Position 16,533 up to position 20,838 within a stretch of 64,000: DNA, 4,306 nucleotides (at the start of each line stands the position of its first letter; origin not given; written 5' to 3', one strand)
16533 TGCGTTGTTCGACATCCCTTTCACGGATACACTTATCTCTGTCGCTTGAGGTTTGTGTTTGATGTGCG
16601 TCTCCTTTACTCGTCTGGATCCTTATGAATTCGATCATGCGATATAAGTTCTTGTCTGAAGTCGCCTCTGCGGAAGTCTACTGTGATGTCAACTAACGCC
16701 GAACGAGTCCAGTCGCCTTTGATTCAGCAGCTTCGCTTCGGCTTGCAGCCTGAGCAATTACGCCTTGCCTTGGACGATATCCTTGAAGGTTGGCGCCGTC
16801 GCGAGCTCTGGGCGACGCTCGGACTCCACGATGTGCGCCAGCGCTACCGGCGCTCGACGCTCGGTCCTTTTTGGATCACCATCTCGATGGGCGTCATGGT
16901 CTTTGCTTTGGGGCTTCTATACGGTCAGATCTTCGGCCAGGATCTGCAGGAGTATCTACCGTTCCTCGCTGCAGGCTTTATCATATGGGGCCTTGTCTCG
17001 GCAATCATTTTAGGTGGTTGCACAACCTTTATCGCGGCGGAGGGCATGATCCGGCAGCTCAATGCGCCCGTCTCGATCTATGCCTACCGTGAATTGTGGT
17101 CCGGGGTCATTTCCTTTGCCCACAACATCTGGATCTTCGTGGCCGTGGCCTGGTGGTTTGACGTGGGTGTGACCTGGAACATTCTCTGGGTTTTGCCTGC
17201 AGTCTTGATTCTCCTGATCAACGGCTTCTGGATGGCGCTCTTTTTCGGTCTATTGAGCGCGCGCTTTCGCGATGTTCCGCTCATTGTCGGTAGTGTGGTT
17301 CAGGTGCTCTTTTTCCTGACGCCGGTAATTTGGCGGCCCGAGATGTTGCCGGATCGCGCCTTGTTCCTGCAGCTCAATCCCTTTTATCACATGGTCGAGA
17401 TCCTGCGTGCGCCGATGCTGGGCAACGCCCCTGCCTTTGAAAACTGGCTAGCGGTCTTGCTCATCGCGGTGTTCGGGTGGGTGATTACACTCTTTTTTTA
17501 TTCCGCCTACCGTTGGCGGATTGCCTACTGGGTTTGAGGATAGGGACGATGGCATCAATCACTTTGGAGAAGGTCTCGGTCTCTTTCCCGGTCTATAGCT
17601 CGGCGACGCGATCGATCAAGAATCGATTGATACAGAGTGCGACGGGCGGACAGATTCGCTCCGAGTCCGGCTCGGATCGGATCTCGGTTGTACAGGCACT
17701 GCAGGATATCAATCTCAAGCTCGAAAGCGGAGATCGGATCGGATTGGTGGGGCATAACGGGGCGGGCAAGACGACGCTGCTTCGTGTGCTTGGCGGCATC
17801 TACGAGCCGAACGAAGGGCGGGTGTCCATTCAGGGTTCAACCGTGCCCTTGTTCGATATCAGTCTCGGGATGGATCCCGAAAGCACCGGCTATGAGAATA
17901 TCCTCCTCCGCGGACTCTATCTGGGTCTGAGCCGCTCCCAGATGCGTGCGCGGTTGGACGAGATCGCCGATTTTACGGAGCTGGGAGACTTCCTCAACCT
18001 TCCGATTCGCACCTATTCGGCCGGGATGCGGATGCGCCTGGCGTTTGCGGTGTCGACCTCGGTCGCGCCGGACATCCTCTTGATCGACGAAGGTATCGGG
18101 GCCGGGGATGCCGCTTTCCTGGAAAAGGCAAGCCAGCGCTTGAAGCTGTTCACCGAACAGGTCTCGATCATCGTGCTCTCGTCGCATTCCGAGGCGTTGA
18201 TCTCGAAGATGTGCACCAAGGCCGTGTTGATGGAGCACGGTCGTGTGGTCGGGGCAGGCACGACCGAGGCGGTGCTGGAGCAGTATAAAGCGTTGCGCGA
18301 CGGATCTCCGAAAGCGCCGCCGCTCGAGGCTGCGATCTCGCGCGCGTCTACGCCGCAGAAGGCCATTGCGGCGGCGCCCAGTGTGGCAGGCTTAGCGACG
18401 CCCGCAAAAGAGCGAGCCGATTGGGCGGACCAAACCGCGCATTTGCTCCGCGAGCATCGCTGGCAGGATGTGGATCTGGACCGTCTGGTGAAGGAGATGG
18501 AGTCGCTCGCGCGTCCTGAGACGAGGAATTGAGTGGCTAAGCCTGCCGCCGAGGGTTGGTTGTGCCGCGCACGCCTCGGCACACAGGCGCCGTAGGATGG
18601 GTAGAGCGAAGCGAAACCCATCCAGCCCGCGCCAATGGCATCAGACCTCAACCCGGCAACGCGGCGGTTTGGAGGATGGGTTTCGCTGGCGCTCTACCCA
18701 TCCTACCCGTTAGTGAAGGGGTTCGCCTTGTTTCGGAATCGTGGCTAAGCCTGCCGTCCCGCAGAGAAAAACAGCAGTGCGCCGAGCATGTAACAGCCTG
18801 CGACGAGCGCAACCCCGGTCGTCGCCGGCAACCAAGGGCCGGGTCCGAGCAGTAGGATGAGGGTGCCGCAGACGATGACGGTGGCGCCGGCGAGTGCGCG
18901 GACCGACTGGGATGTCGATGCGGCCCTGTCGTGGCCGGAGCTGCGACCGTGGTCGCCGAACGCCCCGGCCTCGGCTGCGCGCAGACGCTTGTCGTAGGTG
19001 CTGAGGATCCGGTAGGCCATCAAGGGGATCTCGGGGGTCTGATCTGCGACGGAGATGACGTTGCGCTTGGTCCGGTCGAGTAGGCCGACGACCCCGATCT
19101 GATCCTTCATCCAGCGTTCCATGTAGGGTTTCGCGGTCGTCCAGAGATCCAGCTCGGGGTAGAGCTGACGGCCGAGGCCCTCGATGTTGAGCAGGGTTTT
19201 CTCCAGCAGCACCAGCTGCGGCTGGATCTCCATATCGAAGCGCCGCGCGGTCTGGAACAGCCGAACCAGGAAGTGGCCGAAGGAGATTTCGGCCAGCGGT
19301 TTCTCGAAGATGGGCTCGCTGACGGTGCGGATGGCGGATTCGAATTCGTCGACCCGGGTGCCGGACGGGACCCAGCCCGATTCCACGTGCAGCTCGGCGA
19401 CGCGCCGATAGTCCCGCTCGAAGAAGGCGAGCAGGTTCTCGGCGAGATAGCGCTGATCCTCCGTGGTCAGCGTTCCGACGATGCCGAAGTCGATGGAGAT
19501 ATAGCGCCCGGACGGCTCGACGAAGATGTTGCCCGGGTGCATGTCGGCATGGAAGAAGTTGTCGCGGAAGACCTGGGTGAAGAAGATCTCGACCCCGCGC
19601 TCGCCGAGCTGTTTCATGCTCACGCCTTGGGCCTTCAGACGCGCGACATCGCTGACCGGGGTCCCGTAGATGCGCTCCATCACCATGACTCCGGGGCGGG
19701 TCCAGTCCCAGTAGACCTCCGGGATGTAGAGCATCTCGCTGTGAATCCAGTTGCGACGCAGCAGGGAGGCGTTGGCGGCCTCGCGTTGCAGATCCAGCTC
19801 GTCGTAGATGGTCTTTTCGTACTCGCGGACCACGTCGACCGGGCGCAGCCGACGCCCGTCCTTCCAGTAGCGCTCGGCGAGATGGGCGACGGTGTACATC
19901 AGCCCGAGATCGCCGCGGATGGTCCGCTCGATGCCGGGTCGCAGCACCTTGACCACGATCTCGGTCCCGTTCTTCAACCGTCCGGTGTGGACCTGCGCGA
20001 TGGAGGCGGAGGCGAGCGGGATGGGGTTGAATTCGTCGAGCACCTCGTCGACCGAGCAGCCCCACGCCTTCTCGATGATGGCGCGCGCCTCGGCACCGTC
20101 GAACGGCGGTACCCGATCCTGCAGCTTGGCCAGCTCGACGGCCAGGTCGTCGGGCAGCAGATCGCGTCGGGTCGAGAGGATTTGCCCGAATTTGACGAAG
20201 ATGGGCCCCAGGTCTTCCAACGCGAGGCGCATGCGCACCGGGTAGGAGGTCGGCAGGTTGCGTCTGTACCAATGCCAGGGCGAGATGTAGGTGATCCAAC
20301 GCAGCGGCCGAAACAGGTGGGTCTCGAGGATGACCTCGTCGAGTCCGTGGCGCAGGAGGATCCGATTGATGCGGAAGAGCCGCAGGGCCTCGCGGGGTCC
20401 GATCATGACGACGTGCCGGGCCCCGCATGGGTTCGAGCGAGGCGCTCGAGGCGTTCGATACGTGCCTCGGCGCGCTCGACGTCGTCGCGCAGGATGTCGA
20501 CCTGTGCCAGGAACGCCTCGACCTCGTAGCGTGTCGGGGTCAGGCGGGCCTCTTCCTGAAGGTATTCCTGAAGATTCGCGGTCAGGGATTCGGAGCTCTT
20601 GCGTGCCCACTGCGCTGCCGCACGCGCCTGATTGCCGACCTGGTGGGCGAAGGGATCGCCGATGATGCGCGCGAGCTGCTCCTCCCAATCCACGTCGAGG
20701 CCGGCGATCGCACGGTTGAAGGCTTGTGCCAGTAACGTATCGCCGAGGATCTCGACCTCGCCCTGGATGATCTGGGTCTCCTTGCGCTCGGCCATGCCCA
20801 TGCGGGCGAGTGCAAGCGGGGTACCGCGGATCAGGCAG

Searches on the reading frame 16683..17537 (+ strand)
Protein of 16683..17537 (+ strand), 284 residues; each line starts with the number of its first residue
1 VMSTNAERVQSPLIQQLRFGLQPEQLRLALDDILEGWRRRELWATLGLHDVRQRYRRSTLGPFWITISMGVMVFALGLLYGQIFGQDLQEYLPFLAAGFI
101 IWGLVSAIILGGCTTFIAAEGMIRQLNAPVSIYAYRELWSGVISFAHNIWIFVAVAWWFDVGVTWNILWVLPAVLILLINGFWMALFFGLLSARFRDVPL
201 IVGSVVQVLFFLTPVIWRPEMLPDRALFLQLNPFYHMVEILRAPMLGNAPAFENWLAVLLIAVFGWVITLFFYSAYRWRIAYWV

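Call 12: search_protein_families(library=pfam, proteins=[window:16683-17537:+], max_evalue=0.001)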
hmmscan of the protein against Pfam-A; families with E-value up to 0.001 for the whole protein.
window:16683-17537:+ (284 aa): 1 family
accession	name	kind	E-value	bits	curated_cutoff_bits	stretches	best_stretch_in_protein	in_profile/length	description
PF01061.29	ABC2_membrane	-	1.1e-16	61.5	26.9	1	48-245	8-210/211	ABC-2 type transporter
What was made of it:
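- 16683..17537 (+): Wzm (ABC-2 permease). PF01061 E 1e-16 (call 12).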

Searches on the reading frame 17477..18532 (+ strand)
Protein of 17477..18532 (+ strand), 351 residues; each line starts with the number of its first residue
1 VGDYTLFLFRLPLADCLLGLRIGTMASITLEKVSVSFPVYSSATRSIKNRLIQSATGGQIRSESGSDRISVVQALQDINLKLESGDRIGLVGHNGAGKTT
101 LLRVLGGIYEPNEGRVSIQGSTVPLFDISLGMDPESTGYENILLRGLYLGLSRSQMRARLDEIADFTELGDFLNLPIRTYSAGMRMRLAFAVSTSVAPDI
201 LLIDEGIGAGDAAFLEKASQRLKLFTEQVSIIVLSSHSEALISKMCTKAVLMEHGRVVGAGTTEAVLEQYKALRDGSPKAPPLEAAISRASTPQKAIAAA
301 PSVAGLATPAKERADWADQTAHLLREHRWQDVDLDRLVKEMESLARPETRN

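Call 12: search_protein_families(library=pfam, proteins=[window:17477-18532:+], max_evalue=0.001)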
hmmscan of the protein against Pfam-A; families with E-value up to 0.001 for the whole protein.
window:17477-18532:+ (351 aa): 2 families
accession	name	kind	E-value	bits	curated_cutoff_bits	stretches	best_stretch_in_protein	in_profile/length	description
PF00005.33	ABC_tran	-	4e-22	79.7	25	1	75-205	1-134/137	ABC transporter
PF01724.21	DUF29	-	1.9e-06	28.6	22.5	1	314-350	7-43/138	Domain of unknown function DUF29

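Call 89: search_protein_families(library=pfam, proteins=[window:17549-18532:+], max_evalue=0.1)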
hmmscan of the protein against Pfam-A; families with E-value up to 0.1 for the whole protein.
window:17549-18532:+ (327 aa): 10 families
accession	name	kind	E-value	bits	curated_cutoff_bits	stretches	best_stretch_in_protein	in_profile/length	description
PF00005.33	ABC_tran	-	3.5e-22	79.9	25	1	51-181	1-134/137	ABC transporter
PF01724.21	DUF29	-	1.7e-06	28.8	22.5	1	290-326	7-43/138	Domain of unknown function DUF29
PF13304.12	AAA_21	-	0.00094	19.8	27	1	65-84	3-22/304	AAA domain, putative AbiEii toxin, Type IV TA system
PF02367.23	TsaE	-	0.017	15.5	26.6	0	51-82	11-42/128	Threonylcarbamoyl adenosine biosynthesis protein TsaE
PF05783.17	DLIC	-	0.017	14.4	19.7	1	56-91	20-55/471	Dynein light intermediate chain (DLIC)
PF22039.1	HUTI_composite_bact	-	0.019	15.1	25.5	1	225-246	2-23/26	Imidazolonepropionase-like composite domain, bacteria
PF13604.12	AAA_30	-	0.019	15.1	27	1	59-92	15-49/191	AAA domain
PF02463.25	SMC_N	-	0.048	13.5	40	0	65-78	28-41/220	RecF/RecN/SMC N terminal domain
PF13476.12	AAA_23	-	0.059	14.4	27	0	64-80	22-38/201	AAA domain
PF13175.12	AAA_15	-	0.088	12.8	32.1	0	52-81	15-43/374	AAA ATPase domain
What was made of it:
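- Checked: Wzt has no Wzt_C hit even at E 0.1 (calls 12, 89).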

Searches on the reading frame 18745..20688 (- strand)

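Call 12: search_protein_families(library=pfam, proteins=[window:18745-20688:-], max_evalue=0.001)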
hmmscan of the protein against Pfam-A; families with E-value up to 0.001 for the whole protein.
window:18745-20688:- (647 aa): 1 family
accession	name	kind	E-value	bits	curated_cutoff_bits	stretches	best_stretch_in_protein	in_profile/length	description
PF03109.22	ABC1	-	2e-79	266.6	22.9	1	188-434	1-244/244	ABC1 atypical kinase-like domain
